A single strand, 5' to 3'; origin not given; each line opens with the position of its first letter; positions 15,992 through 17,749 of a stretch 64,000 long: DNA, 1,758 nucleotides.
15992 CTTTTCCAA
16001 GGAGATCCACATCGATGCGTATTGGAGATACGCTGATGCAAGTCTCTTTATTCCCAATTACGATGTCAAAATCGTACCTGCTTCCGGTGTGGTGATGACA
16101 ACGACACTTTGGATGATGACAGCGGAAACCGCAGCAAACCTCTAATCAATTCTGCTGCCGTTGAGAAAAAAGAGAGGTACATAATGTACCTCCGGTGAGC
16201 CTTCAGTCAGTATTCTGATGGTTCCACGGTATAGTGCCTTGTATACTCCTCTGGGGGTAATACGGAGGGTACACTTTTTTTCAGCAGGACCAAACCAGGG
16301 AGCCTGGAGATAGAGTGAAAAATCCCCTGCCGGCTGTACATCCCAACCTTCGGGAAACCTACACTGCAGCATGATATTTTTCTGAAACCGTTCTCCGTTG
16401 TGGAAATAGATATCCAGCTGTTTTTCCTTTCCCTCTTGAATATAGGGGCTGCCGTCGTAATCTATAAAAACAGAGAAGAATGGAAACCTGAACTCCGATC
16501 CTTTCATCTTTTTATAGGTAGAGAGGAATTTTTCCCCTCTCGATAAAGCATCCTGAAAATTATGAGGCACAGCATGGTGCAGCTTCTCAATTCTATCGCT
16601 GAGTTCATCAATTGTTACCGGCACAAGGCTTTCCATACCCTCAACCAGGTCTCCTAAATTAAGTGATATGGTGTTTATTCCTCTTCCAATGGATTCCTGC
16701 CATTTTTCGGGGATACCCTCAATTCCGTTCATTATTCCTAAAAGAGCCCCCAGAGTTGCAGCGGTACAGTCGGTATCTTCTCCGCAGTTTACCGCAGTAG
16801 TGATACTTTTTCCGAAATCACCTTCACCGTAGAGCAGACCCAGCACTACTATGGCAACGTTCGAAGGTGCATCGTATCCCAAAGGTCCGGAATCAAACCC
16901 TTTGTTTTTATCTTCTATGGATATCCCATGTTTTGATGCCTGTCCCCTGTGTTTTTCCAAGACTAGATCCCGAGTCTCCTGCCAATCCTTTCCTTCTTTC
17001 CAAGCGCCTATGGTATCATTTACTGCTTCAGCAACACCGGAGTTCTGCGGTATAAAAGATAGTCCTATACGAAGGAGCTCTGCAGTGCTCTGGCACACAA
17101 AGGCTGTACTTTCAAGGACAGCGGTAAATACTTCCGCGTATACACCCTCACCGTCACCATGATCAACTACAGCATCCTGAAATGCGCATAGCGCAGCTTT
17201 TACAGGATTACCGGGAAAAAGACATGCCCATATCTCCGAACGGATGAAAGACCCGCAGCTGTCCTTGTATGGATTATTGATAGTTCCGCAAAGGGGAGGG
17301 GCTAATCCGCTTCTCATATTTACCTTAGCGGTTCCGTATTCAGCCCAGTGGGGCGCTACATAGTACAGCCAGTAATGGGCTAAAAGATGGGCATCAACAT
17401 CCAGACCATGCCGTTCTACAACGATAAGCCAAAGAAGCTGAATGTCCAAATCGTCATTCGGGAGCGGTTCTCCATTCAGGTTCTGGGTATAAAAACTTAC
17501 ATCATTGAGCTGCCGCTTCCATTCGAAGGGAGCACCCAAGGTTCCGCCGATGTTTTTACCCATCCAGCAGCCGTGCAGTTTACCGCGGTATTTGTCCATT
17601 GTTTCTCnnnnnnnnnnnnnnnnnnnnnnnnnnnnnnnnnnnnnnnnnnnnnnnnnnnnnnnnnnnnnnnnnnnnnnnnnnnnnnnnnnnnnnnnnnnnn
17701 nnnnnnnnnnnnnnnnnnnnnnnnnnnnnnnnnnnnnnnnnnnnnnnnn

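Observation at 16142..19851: Orphan glycyl-radical enzyme co-transcribed with an ADP-ribosylglycohydrolase-fold protein, with no activase in the window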

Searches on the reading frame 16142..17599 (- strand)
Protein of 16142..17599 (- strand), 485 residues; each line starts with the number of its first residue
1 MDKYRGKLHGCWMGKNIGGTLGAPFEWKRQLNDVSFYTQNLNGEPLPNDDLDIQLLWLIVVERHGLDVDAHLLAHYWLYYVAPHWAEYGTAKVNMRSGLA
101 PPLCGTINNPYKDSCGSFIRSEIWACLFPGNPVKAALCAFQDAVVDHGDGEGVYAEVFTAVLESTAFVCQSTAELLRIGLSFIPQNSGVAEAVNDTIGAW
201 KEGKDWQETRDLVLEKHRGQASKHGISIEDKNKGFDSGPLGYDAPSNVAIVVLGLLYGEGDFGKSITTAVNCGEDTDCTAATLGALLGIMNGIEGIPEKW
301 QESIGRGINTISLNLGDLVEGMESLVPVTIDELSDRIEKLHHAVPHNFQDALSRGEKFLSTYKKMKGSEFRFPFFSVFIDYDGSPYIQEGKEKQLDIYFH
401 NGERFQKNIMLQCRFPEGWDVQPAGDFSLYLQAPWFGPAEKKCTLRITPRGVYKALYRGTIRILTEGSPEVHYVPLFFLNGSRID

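Call 5: search_protein_families(library=pfam, proteins=[window:16142-17599:-])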
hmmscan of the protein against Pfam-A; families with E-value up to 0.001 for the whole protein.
window:16142-17599:- (485 aa): 1 family
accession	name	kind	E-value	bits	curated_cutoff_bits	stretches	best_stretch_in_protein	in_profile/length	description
PF03747.19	ADP_ribosyl_GH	-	2.5e-43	149.2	26.2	1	10-298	1-286/287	ADP-ribosylglycohydrolase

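Call 6: search_protein_families(library=ncbifam, proteins=[window:16142-17599:-])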
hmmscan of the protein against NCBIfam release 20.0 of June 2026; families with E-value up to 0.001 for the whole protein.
window:16142-17599:- (485 aa): 2 families
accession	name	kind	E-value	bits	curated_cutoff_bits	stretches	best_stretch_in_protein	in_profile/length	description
NF041672.1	ADPriboarghdlase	equivalog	8.9e-06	24.7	490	1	261-305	299-343/361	ADP-ribosylarginine hydrolase Tri1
TIGR02662.1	dinitro_DRAG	equivalog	2.1e-05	23.9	337.05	1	252-307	215-270/287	ADP-ribosyl-[dinitrogen reductase] hydrolase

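Call 22: find_homologous_proteins(query=window:16142-17599:-)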
Query window:16142-17599:- (485 aa): 4800 proteins with E <= 0.001 among 8000 candidates; the best 120 are listed.
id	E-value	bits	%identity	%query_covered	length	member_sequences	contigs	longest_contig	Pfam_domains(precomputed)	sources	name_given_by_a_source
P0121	0.0e+0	1149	100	100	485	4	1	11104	PF03747.20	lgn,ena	-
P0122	1.2e-162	561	51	100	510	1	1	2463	PF03747.20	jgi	-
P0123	4.2e-162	559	51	99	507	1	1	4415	PF03747.20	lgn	-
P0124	1.6e-161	557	51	100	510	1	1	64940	PF03747.20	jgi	jgi:ADP-ribosylglycohydrolase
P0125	1.6e-161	557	51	99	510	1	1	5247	PF03747.20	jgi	jgi:ADP-ribosylglycohydrolase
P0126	7.4e-161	555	52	99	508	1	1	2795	PF03747.20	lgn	-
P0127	1.1e-160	554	50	99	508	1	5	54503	PF03747.20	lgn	-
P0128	1.0e-159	551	51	99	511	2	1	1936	PF03747.20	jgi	jgi:ADP-ribosylglycohydrolase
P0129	2.6e-159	549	51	99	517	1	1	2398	PF03747.20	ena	-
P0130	4.6e-159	549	50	99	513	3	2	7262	PF03747.20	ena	-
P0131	6.8e-159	548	52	99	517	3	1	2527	PF03747.20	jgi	-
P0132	8.5e-159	548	50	99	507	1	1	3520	PF03747.20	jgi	-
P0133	2.6e-158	546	51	99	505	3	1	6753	PF03747.20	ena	-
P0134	3.6e-158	546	51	99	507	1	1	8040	PF03747.20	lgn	-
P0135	6.6e-158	545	50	99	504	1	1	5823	PF03747.20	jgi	jgi:ADP-ribosylglycohydrolase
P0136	1.1e-157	544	49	99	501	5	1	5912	PF03747.20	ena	-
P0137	1.1e-157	544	49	99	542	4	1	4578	PF03747.20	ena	-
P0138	1.2e-157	544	51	99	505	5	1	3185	PF03747.20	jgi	jgi:ADP-ribosylglycohydrolase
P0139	1.4e-157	544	49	99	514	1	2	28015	PF03747.20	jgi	-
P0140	1.6e-157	544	50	99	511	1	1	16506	PF03747.20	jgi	jgi:ADP-ribosylglycohydrolase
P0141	3.7e-157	542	49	99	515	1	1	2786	PF03747.20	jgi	-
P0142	1.4e-156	540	49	99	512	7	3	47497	PF03747.20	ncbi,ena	-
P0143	1.6e-156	540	49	99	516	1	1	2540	PF03747.20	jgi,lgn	-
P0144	2.0e-156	540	48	99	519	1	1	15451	PF03747.20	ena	-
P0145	2.9e-156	539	50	99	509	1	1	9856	PF03747.20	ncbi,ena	-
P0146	3.7e-156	539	50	100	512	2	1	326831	PF03747.20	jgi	jgi:ADP-ribosylglycohydrolase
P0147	5.6e-156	538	51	99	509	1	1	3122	PF03747.20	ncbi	-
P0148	6.4e-156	538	50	100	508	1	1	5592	PF03747.20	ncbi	-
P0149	6.6e-156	538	51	99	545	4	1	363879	PF03747.20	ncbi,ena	-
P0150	9.6e-156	538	50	99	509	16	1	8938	PF03747.20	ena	-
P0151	1.0e-155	538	50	99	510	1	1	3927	PF03747.20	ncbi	-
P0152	1.3e-155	537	50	99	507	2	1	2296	PF03747.20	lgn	-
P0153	1.4e-155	537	48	100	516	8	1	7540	PF03747.20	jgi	-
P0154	2.1e-155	537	50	99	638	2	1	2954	PF03747.20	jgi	-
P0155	2.3e-155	536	51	100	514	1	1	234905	PF03747.20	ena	-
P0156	2.6e-155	536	51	99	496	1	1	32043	PF03747.20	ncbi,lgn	-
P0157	2.8e-155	536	51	99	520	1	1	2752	PF03747.20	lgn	-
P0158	3.1e-155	536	49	99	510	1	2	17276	PF03747.20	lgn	-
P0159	3.5e-155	536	50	99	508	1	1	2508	PF03747.20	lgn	-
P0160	3.6e-155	536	50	99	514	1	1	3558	PF03747.20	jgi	jgi:ADP-ribosylglycohydrolase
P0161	4.1e-155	536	51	99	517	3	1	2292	PF03747.20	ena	-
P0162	4.3e-155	536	50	99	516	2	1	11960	PF03747.20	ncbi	-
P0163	4.3e-155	536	50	99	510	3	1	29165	PF03747.20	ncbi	-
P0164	5.9e-155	535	51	99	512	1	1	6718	PF03747.20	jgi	-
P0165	8.9e-155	534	48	99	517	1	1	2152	PF03747.20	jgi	jgi:ADP-ribosylglycohydrolase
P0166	2.1e-154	533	51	99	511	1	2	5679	PF03747.20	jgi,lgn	-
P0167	2.1e-154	533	50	99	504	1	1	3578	PF03747.20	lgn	-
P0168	2.6e-154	533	50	100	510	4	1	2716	PF03747.20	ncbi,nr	ncbi:MAG TPA: ADP-ribosylglycohydrolase family protein [Phycisphaerae bacterium]|nr:ADP-ribosylglyco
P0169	2.7e-154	533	49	99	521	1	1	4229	PF03747.20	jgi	-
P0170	3.1e-154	533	49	99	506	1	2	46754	PF03747.20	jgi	jgi:ADP-ribosylglycohydrolase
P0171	3.2e-154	533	50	99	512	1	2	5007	PF03747.20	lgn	-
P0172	3.4e-154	533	48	99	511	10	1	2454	PF03747.20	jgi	-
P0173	4.7e-154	532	49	99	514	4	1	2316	PF03747.20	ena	-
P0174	4.7e-154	532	49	97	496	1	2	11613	PF03747.20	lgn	-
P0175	6.1e-154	532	49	99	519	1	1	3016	PF03747.20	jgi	jgi:ADP-ribosylglycohydrolase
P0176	7.8e-154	531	50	99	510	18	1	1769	PF03747.20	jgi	-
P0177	1.3e-153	531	48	99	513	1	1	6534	PF03747.20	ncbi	-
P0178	1.5e-153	530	50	99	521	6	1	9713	PF03747.20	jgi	jgi:ADP-ribosylglycohydrolase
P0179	1.7e-153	530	49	99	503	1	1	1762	PF03747.20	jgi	jgi:ADP-ribosylglycohydrolase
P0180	1.9e-153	530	50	99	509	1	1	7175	PF03747.20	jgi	-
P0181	2.1e-153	530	49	99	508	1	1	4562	PF03747.20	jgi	jgi:ADP-ribosylglycohydrolase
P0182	2.4e-153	530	51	97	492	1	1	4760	PF03747.20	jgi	jgi:ADP-ribosylglycohydrolase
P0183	3.2e-153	529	49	99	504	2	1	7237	PF03747.20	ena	-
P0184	3.3e-153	529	49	99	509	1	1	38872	PF03747.20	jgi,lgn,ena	-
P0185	3.7e-153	529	49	99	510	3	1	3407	PF03747.20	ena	-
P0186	4.5e-153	529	48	99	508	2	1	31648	PF03747.20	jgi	-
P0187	6.5e-153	528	51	99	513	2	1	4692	PF03747.20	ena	-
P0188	7.1e-153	528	50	99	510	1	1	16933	PF03747.20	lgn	-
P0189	7.5e-153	528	50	99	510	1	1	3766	PF03747.20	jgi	jgi:ADP-ribosylglycohydrolase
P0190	8.0e-153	528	48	99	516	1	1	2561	PF03747.20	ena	-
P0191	8.9e-153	528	48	99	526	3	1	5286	PF03747.20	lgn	-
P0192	9.3e-153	528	50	99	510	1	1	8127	PF03747.20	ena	-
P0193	1.0e-152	528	48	99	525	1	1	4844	PF03747.20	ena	-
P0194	1.1e-152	528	50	99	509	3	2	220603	PF03747.20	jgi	jgi:ADP-ribosylglycohydrolase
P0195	1.6e-152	527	49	99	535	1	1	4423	PF03747.20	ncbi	-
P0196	2.4e-152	527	49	99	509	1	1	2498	PF03747.20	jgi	jgi:ADP-ribosylglycohydrolase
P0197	2.5e-152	526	49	99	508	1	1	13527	PF03747.20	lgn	-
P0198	2.6e-152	526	49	99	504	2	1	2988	PF03747.20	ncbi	-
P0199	2.6e-152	526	49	99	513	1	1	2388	PF03747.20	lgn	-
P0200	2.6e-152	526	49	99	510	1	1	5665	PF03747.20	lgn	-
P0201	2.8e-152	526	47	100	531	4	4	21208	PF03747.20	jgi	-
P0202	2.8e-152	526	50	99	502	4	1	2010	PF03747.20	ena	-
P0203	3.0e-152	526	49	99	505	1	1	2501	PF03747.20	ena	-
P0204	3.3e-152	526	49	99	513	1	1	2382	PF03747.20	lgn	-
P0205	3.3e-152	526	52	88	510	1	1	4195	PF03747.20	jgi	jgi:ADP-ribosylglycohydrolase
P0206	3.4e-152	526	47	99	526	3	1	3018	PF03747.20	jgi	jgi:ADP-ribosylglycohydrolase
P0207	3.9e-152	526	50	99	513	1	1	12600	PF03747.20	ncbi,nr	ncbi:MAG: ADP-ribosylglycohydrolase family protein [Verrucomicrobia bacterium]|nr:ADP-ribosylglycohy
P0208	4.7e-152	526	50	98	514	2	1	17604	PF03747.20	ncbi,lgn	-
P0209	5.6e-152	525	49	99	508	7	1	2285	PF03747.20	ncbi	-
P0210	8.3e-152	525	50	99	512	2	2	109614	PF03747.20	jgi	jgi:ADP-ribosylglycohydrolase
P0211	8.5e-152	525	50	99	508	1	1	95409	PF03747.20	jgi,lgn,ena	-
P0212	9.1e-152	525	49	99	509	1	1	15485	PF03747.20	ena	-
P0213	9.7e-152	524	49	99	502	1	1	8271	PF03747.20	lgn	-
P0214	9.7e-152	524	50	99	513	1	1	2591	PF03747.20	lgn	-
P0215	1.1e-151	524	49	99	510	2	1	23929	PF03747.20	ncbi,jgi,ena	-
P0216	1.1e-151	524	48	99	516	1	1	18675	PF03747.20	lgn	-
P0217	1.1e-151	524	49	99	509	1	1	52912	PF03747.20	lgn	-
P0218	1.1e-151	524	48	99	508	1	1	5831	PF03747.20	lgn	-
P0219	1.3e-151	524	50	99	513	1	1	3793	PF03747.20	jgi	jgi:ADP-ribosylglycohydrolase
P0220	1.3e-151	524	51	99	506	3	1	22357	PF03747.20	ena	-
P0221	2.1e-151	523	49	100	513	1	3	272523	PF03747.20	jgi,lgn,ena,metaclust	metaclust:\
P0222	2.2e-151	523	50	99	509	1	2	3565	PF03747.20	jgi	jgi:ADP-ribosylglycohydrolase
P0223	2.3e-151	523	49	99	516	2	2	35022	PF03747.20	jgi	-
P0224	2.5e-151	523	50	99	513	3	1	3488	PF03747.20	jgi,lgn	-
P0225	2.7e-151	523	49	99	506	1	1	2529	PF03747.20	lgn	-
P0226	2.9e-151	523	49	99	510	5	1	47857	PF03747.20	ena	-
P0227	3.0e-151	523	49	99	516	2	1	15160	PF03747.20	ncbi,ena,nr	ncbi:MAG: ADP-ribosylglycohydrolase family protein [Armatimonadetes bacterium]|nr:ADP-ribosylglycohy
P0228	4.2e-151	522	49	99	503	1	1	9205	PF03747.20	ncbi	-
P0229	4.9e-151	522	48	99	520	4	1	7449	PF03747.20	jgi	-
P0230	5.0e-151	522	50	99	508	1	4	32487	PF03747.20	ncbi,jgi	jgi:ADP-ribosylglycohydrolase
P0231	7.0e-151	522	50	99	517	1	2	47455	PF03747.20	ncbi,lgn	-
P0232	8.3e-151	521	49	99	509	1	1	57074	PF03747.20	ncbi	-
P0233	1.0e-150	521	48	99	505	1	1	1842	PF03747.20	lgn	-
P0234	1.1e-150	521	49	100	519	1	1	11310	PF03747.20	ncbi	-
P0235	1.1e-150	521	49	99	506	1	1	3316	PF03747.20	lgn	-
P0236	1.3e-150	521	50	99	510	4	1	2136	PF03747.20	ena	-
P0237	1.3e-150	521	49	99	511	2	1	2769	PF03747.20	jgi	jgi:ADP-ribosylglycohydrolase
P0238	1.3e-150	521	47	100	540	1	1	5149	PF03747.20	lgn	-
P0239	1.8e-150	520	49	99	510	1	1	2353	PF03747.20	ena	-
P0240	1.8e-150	520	50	99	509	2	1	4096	PF03747.20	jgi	jgi:ADP-ribosylglycohydrolase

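Call 37: find_related_loci(query=A2, collection=metagenome_contigs, flank=8000)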
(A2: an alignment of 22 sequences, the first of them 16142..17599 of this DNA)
Query A2 (485 aa) in metagenome_contigs; peptide patterns used: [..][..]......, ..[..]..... (x = any residue, [..] = any of these).
600 stretches matched a pattern (row limit reached: there are more); 510 encode a relative of the query (tblastn E <= 1e-3); the best 80 are kept; 80 distinct loci.
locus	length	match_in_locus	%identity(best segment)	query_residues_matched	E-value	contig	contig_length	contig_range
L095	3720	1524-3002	49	4-482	2e-169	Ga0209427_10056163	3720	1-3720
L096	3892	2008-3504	49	3-484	2e-165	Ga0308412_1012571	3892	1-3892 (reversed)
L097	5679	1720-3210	51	4-482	1e-159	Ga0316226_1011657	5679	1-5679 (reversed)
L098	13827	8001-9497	49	2-482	3e-157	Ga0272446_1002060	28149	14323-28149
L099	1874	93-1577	50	3-482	2e-170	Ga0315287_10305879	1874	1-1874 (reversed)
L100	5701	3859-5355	49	3-482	2e-157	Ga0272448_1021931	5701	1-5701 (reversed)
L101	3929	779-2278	49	1-482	3e-161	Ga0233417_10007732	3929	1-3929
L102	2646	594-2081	48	2-482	8e-165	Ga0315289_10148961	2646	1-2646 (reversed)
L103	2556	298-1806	49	2-482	9e-165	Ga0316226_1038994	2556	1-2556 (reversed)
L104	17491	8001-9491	50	3-482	5e-160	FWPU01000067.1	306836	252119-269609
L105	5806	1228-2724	50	2-482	1e-155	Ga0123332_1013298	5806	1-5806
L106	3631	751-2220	50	4-479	3e-159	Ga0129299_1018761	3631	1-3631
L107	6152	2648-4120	50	2-482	4e-154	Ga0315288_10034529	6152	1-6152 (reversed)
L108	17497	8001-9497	47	3-482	4e-153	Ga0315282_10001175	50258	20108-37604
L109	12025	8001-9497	50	2-482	7e-153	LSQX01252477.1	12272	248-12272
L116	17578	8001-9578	47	1-484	3e-150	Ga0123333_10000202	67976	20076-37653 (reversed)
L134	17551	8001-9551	45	1-484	2e-140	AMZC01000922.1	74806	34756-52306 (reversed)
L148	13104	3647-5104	44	2-480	6e-134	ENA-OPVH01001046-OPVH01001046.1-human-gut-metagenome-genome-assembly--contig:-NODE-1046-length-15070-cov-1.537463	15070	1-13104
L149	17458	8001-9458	44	2-480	8e-134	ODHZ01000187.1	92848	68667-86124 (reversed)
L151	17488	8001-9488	45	1-480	2e-132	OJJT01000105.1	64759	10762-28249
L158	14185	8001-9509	43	1-480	7e-128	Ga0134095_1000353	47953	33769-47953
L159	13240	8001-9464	42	2-480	5e-128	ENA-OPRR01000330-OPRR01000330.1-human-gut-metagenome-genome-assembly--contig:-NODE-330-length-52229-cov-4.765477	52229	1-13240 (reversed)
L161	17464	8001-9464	43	2-480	3e-127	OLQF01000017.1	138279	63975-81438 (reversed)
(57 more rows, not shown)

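Call 39: search_protein_families(library=pfam, proteins=[L151:4923-5870:-, L159:10542-11435:+, L158:7029-7913:+, L105:1183-2835:-, L104:11550-12620:+, L148:5293-6768:-, L161:4595-6025:+, L158:9817-12114:+, L149:1869-2912:+, L151:5971-7656:-])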
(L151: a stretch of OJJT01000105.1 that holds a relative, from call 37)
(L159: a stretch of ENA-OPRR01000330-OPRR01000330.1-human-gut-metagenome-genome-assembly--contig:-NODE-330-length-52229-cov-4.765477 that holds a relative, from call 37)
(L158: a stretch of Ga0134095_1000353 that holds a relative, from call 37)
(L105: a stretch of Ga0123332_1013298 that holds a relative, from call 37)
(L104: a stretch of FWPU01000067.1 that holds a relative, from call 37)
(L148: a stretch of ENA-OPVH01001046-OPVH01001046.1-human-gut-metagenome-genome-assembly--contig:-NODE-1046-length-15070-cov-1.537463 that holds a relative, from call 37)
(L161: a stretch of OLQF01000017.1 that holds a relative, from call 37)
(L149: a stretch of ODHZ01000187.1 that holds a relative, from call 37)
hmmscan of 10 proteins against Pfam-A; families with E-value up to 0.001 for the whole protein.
L151:4923-5870:- (315 aa): 1 family
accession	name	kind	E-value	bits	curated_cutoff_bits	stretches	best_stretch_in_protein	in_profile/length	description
PF00528.27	BPD_transp_1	-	7.6e-06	26.2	26.4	1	103-259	3-136/184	Binding-protein-dependent transport system inner membrane component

L159:10542-11435:+ (297 aa): 1 family
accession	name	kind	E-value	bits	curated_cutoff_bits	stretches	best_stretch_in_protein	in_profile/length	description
PF00528.27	BPD_transp_1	-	8.7e-08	32.5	26.4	1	5-290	13-182/184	Binding-protein-dependent transport system inner membrane component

L158:7029-7913:+ (294 aa): 5 families
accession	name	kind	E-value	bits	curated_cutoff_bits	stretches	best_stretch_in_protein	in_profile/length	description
PF00165.29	HTH_AraC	-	4.1e-21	75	26.6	2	246-285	1-42/42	Bacterial regulatory helix-turn-helix proteins, AraC family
PF12833.13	HTH_18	-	6.3e-21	74.9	33.6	1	207-285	1-79/80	Helix-turn-helix domain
PF02311.25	AraC_binding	-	1.2e-10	41.7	21.1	1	28-94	17-85/135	AraC-like ligand binding domain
PF07883.17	Cupin_2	-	1.4e-05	25.1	27.2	1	20-73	4-57/70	Cupin domain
PF03079.20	ARD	-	0.00064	20.4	27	0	29-71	87-134/157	ARD/ARD' family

L105:1183-2835:- (550 aa): 0 families

L104:11550-12620:+ (356 aa): 1 family
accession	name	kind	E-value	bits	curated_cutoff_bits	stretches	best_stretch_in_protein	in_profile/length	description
PF01208.23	URO-D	-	4.9e-16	59.1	23.9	1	160-351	153-345/346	Uroporphyrinogen decarboxylase (URO-D)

L148:5293-6768:- (491 aa): 2 families
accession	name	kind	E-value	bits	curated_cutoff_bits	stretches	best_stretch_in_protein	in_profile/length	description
PF12833.13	HTH_18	-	3.3e-19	69.4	33.6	1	407-482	1-77/80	Helix-turn-helix domain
PF00165.29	HTH_AraC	-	3.5e-15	56.2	26.6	2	394-435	1-42/42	Bacterial regulatory helix-turn-helix proteins, AraC family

L161:4595-6025:+ (476 aa): 1 family
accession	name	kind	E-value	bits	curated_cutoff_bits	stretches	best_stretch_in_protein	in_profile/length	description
PF01547.30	SBP_bac_1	-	4.2e-32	112.8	26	1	82-383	5-300/307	Bacterial extracellular solute-binding protein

L158:9817-12114:+ (765 aa): 4 families
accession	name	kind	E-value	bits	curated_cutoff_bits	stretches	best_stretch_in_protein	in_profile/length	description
PF12833.13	HTH_18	-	7.2e-18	65.1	33.6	1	686-763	1-77/80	Helix-turn-helix domain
PF00165.29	HTH_AraC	-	1.1e-08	35.4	26.6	1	734-760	12-37/42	Bacterial regulatory helix-turn-helix proteins, AraC family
PF02743.24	dCache_1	-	3.4e-06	27.2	45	1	40-283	1-238/240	Cache domain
PF17853.6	GGDEF_2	-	0.00012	22.7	24.5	1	395-527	9-115/116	GGDEF-like domain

L149:1869-2912:+ (347 aa): 2 families
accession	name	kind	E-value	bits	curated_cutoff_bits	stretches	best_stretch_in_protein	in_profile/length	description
PF01012.27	ETF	-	7.4e-51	172.9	26.7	1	9-197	1-177/181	Electron transfer flavoprotein domain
PF00766.25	ETF_alpha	-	4.7e-36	123.1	27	1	221-301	1-81/81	Electron transfer flavoprotein FAD-binding domain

L151:5971-7656:- (561 aa): 0 families
